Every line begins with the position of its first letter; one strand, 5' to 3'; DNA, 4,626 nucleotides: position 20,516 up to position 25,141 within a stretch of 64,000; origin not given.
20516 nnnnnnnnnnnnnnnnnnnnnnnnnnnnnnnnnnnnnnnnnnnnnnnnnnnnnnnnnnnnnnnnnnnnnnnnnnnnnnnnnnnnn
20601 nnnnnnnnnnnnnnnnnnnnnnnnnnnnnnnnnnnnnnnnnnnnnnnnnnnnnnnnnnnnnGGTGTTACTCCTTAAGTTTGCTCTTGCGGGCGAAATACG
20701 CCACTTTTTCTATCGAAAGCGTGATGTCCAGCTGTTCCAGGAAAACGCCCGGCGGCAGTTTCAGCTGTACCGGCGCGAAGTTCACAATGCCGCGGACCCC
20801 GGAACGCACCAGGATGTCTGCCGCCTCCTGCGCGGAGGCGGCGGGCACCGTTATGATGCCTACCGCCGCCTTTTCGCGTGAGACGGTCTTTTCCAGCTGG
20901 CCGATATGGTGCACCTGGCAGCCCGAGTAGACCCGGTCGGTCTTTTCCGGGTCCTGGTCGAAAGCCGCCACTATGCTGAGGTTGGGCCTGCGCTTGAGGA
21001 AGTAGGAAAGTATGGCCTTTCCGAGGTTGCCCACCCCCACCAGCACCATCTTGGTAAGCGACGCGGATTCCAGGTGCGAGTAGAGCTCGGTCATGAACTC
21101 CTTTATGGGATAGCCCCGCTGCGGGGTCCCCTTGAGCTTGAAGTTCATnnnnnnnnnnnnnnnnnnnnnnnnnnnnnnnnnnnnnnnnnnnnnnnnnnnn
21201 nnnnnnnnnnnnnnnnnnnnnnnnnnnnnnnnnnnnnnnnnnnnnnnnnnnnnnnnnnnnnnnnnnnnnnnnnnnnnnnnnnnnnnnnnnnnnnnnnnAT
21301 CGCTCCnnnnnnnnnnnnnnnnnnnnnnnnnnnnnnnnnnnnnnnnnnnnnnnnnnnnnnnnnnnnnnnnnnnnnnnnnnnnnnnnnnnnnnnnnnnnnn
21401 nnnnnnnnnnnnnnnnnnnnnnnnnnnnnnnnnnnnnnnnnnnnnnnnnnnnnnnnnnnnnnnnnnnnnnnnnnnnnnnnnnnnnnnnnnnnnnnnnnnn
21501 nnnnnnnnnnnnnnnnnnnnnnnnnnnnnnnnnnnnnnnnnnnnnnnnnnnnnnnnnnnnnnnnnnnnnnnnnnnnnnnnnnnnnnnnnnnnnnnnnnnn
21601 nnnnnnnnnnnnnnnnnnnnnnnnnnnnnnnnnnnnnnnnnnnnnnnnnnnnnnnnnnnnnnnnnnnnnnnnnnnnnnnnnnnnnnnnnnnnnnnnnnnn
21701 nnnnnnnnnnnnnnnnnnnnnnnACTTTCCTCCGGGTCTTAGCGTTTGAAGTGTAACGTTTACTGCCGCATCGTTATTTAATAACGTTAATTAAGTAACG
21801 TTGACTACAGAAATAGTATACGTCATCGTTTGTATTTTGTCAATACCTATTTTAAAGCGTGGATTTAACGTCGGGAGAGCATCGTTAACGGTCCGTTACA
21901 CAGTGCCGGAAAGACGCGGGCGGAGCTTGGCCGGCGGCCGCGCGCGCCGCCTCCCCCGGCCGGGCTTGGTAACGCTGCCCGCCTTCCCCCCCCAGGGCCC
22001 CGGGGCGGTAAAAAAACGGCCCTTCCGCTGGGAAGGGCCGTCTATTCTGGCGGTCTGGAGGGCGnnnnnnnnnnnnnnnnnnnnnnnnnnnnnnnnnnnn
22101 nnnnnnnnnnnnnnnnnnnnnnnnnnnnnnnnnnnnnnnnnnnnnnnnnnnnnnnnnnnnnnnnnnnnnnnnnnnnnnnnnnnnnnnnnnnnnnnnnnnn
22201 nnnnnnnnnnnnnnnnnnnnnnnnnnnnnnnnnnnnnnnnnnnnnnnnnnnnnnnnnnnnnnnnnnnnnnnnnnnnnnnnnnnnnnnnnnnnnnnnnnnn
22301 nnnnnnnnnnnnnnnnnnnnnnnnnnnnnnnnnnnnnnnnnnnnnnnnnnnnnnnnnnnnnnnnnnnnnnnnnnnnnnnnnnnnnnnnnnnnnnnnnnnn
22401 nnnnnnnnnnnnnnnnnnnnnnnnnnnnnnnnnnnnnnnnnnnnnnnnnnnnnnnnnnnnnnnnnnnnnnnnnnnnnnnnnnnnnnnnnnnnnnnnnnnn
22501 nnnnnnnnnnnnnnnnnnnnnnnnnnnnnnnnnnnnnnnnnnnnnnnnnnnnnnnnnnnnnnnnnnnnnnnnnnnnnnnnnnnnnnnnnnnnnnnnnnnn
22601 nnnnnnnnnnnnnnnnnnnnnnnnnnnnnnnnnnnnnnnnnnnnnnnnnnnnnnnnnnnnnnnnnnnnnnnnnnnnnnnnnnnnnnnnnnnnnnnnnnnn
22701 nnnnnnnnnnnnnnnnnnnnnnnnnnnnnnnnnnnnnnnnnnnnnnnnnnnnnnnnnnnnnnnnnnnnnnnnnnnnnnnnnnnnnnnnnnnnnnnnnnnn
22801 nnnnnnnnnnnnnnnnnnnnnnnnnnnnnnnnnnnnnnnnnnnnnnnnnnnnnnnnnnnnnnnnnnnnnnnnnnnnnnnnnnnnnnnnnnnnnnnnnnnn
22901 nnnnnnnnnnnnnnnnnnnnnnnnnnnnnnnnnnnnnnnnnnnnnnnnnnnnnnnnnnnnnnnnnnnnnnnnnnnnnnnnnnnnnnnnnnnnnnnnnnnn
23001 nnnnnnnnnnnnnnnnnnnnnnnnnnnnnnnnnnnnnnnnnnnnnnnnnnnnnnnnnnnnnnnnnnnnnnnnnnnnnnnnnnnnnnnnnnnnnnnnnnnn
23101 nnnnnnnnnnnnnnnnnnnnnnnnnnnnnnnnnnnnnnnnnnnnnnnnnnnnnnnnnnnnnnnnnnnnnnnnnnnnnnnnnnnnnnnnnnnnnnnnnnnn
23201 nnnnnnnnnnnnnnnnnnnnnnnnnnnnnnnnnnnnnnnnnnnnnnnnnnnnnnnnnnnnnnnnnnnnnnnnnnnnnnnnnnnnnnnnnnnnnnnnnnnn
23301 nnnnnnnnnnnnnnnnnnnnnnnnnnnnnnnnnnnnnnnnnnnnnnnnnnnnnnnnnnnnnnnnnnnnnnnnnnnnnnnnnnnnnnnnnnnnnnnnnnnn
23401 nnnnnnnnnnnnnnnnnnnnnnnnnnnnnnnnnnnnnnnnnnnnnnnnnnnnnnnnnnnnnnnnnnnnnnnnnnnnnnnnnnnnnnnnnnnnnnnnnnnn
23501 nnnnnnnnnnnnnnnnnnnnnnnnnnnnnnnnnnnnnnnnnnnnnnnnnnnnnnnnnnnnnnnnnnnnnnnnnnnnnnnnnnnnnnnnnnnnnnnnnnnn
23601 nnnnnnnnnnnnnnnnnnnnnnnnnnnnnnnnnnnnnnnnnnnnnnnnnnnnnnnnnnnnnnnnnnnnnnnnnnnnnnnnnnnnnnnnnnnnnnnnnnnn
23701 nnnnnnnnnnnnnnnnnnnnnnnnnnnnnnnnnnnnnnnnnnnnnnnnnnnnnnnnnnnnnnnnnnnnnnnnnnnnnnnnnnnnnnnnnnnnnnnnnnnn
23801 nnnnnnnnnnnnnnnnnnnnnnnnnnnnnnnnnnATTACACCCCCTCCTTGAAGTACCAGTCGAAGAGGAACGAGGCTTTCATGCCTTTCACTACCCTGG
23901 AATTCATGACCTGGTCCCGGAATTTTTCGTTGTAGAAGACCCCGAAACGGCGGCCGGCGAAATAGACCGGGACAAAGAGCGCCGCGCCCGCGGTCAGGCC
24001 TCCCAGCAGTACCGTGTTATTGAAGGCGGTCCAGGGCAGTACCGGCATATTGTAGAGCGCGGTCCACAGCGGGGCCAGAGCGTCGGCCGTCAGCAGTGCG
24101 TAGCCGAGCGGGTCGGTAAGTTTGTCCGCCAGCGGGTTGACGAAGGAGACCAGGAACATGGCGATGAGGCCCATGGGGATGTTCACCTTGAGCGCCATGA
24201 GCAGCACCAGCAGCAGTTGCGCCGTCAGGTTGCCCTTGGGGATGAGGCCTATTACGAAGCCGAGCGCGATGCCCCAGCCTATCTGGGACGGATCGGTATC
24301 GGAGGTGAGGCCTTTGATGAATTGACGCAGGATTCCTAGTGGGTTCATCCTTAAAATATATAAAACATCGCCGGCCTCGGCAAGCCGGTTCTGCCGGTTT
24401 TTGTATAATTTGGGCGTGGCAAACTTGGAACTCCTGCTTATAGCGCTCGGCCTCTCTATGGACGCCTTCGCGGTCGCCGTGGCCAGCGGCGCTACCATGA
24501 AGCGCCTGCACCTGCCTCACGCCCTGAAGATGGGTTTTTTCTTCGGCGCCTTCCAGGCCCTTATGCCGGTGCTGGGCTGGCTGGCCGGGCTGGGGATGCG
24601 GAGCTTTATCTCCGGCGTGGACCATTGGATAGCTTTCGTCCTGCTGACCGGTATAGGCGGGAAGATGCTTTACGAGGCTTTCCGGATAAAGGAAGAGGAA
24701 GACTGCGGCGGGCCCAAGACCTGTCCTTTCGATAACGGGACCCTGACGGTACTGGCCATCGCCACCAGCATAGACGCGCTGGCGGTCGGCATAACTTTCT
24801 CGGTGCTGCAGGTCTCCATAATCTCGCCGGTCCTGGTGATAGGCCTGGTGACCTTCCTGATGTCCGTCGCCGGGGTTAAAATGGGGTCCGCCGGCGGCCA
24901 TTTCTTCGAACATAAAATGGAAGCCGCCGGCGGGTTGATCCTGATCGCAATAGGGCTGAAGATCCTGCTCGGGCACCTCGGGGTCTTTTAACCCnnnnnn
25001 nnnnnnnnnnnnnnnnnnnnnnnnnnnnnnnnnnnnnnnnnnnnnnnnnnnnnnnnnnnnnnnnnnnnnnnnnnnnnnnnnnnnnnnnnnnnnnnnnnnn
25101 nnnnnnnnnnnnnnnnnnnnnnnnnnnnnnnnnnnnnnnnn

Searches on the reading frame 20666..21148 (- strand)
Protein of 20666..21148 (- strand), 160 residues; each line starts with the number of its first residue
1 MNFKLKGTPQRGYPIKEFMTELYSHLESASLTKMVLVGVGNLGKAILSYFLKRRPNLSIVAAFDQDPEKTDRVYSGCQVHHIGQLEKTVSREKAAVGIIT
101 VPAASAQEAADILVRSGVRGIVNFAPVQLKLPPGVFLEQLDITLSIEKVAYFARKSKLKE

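Call 76: search_protein_families(library=pfam, max_evalue=0.00001, proteins=[window:20666-21148:-])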
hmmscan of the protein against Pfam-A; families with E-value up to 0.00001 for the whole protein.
window:20666-21148:- (160 aa): 2 families
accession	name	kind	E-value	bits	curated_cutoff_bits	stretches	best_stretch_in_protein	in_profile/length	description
PF02629.25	CoA_binding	-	4.4e-20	72.7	22.3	1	31-127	3-97/97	CoA binding domain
PF01408.29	GFO_IDH_MocA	-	7.8e-06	27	24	0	33-117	2-86/120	Oxidoreductase family, NAD-binding Rossmann fold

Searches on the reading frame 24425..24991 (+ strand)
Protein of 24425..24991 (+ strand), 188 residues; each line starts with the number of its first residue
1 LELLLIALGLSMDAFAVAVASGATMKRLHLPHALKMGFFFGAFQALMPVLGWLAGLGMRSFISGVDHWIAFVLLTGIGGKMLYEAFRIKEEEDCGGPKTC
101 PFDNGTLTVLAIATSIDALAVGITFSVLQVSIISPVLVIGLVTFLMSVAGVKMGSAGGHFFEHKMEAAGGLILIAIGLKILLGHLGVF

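Call 76: search_protein_families(library=pfam, max_evalue=0.00001, proteins=[window:24425-24991:+])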
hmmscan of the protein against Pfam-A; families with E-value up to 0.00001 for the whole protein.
window:24425-24991:+ (188 aa): 1 family
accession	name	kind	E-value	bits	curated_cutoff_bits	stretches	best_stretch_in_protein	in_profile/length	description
PF02659.21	Mntp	-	5.4e-50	169.6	24.4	1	29-181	3-152/152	Putative manganese efflux pump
